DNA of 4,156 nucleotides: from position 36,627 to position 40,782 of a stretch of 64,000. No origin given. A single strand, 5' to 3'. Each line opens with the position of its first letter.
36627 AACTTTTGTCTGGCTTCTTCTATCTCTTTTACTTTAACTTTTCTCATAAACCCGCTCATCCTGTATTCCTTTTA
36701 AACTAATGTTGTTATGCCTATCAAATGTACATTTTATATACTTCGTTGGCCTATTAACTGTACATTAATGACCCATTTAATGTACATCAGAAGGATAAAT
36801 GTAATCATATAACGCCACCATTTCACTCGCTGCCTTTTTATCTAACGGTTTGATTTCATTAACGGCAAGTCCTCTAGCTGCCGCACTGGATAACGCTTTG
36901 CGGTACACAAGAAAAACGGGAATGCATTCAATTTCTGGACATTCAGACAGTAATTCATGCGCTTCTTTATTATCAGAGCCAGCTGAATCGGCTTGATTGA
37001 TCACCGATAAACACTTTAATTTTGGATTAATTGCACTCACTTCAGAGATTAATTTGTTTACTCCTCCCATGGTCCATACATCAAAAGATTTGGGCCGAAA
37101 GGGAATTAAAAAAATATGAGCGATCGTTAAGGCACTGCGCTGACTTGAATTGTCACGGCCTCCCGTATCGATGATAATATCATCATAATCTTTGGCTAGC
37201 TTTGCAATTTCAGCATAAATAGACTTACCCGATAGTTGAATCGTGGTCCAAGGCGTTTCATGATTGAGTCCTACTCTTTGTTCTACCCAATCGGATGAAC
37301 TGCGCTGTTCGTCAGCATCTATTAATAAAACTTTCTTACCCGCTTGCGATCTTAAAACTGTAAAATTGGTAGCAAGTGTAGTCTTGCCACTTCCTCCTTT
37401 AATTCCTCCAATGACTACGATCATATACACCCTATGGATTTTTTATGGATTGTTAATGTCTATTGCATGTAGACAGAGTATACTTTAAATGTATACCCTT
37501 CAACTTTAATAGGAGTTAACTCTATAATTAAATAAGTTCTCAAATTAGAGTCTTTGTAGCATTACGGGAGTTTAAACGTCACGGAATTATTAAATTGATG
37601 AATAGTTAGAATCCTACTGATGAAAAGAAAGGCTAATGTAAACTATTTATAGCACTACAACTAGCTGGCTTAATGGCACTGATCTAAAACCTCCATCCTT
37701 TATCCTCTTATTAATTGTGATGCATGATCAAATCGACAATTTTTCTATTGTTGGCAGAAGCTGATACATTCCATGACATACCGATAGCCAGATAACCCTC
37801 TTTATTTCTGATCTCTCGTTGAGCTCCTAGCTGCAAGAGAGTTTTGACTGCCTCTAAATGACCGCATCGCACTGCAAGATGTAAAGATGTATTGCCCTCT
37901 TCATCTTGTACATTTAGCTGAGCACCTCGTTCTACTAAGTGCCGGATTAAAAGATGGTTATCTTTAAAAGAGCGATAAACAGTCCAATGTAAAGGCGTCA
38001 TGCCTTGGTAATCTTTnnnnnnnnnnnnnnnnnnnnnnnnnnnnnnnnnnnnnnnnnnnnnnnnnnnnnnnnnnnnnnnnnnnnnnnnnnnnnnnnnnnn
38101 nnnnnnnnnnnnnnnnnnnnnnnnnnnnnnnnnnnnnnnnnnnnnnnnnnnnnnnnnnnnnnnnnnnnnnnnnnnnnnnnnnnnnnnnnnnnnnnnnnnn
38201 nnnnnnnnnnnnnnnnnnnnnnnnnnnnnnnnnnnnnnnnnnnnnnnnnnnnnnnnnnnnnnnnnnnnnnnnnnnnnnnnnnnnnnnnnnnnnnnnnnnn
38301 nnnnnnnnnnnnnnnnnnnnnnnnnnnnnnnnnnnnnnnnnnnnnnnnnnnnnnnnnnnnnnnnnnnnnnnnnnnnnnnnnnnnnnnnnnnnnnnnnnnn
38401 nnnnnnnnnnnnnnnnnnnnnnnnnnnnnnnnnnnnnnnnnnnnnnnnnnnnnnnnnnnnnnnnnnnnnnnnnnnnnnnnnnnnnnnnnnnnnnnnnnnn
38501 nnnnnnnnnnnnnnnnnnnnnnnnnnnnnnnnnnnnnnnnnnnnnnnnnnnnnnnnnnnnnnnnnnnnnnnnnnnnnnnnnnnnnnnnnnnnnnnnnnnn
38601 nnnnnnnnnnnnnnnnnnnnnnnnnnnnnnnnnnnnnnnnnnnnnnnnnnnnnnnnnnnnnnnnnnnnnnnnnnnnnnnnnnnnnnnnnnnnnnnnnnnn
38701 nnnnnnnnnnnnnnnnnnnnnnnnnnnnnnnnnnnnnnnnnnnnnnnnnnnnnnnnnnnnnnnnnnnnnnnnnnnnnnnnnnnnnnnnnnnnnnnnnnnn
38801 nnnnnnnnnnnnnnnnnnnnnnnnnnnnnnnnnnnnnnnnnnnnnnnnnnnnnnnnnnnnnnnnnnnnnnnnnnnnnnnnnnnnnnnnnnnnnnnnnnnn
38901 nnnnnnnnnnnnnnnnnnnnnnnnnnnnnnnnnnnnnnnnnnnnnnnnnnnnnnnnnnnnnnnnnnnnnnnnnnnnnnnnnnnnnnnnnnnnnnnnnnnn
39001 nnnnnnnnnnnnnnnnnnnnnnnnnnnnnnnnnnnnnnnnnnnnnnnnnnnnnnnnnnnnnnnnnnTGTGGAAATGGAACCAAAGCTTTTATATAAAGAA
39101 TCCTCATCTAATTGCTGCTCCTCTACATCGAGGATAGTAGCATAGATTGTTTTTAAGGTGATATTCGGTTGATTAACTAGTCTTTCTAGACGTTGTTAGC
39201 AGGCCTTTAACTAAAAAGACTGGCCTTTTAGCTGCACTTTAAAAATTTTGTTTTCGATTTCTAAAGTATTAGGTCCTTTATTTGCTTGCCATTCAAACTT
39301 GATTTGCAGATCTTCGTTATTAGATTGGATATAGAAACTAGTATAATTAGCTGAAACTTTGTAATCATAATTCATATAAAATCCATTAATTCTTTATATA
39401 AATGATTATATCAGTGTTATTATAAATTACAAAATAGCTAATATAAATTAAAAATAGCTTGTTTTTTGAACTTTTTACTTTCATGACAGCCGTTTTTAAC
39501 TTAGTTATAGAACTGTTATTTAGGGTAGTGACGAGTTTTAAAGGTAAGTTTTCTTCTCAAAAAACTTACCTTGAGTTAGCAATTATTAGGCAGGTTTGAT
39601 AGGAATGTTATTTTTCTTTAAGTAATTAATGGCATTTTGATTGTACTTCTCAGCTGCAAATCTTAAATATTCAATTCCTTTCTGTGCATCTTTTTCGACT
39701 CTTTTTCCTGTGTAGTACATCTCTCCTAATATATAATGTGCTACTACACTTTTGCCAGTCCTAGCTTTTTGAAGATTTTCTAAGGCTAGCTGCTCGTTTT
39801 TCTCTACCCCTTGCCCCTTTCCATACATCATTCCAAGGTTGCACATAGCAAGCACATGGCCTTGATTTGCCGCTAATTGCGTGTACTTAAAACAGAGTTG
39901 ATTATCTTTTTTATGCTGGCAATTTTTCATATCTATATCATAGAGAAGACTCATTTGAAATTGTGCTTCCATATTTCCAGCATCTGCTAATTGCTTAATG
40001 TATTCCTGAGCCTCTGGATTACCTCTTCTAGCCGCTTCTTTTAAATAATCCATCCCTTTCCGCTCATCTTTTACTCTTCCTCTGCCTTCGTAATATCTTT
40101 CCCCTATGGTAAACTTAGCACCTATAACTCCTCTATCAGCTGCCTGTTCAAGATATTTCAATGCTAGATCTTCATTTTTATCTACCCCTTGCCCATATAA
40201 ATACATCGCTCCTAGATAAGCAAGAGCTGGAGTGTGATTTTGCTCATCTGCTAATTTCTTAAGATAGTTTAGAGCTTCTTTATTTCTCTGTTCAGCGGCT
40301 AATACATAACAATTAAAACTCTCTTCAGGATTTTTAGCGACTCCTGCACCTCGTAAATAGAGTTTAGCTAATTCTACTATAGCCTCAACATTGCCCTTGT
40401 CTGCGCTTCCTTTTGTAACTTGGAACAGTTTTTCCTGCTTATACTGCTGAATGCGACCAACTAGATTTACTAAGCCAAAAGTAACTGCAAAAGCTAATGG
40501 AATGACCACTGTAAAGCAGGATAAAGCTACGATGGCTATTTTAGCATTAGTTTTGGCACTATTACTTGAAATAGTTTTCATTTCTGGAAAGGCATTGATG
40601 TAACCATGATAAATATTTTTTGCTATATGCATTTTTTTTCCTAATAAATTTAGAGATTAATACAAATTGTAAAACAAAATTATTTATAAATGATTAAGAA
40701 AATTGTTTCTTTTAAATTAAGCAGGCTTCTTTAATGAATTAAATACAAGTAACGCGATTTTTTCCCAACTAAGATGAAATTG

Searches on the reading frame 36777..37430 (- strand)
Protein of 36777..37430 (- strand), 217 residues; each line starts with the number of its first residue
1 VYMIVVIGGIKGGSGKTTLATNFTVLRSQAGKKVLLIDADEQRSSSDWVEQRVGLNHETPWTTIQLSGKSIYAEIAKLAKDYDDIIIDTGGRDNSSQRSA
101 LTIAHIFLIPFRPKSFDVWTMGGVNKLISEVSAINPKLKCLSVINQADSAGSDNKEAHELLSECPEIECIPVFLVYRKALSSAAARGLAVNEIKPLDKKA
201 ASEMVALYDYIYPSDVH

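Call 46: search_protein_families(library=pfam, proteins=[window:36777-37430:-], max_evalue=0.001)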
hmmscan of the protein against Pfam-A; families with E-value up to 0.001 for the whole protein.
window:36777-37430:- (217 aa): 8 families
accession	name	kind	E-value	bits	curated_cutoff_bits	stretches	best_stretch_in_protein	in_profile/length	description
PF13614.12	AAA_31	-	1.4e-17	64.6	27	2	4-47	3-46/177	AAA domain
PF01656.29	CbiA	-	2.6e-14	53.7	25.4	1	6-188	2-123/125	CobQ/CobB/MinD/ParA nucleotide binding domain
PF09140.17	MipZ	-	2.3e-11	44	20.7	1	4-125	2-143/262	ATPase MipZ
PF00448.28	SRP54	-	4.3e-07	30.2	22.7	1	4-98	3-100/196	SRP54-type protein, GTPase domain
PF02374.21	ArsA_ATPase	-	3.1e-06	27.1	24.3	1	4-54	3-52/305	Anion-transporting ATPase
PF07015.17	VirC1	-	3.7e-06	26.9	24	1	5-198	4-200/231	VirC1 protein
PF06564.18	CBP_BcsQ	-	0.00016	21.7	21.3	0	4-41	3-40/234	Cellulose biosynthesis protein BcsQ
PF10609.15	ParA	-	0.00027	20.9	27.1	1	4-40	6-41/246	NUBPL iron-transfer P-loop NTPase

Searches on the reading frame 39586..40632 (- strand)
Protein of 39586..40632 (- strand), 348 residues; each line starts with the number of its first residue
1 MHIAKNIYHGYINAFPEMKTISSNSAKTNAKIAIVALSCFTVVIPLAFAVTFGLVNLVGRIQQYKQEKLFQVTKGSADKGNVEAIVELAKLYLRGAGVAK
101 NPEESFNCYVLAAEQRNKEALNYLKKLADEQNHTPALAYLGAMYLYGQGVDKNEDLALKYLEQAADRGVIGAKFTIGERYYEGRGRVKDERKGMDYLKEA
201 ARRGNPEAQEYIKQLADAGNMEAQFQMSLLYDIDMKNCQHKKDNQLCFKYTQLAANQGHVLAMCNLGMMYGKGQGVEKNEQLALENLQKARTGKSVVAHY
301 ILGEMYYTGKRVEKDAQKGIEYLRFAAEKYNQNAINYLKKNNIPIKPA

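Call 6: search_protein_families(library=pfam, proteins=[window:39586-40632:-], max_evalue=1)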
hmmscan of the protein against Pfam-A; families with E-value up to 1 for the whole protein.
window:39586-40632:- (348 aa): 5 families
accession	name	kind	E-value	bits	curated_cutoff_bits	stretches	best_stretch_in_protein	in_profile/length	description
PF08238.18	Sel1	-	1.2e-41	140.1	30.7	6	135-168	2-35/36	Sel1 repeat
PF23310.1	TPR_27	-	5.4e-09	36.1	27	3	138-202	31-93/110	Plant tetratrico peptide repeats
PF20281.3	CTD5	-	0.018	15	25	1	221-287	121-187/207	C-terminal domain 5 of the ABC-three component (ABC-3C) systems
PF07219.19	HemY_N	-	0.044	14.3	31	0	26-68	12-54/107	HemY protein N-terminus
PF12796.13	Ank_2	-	0.1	13.6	27.3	0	87-135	11-63/90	Ankyrin repeats (3 copies)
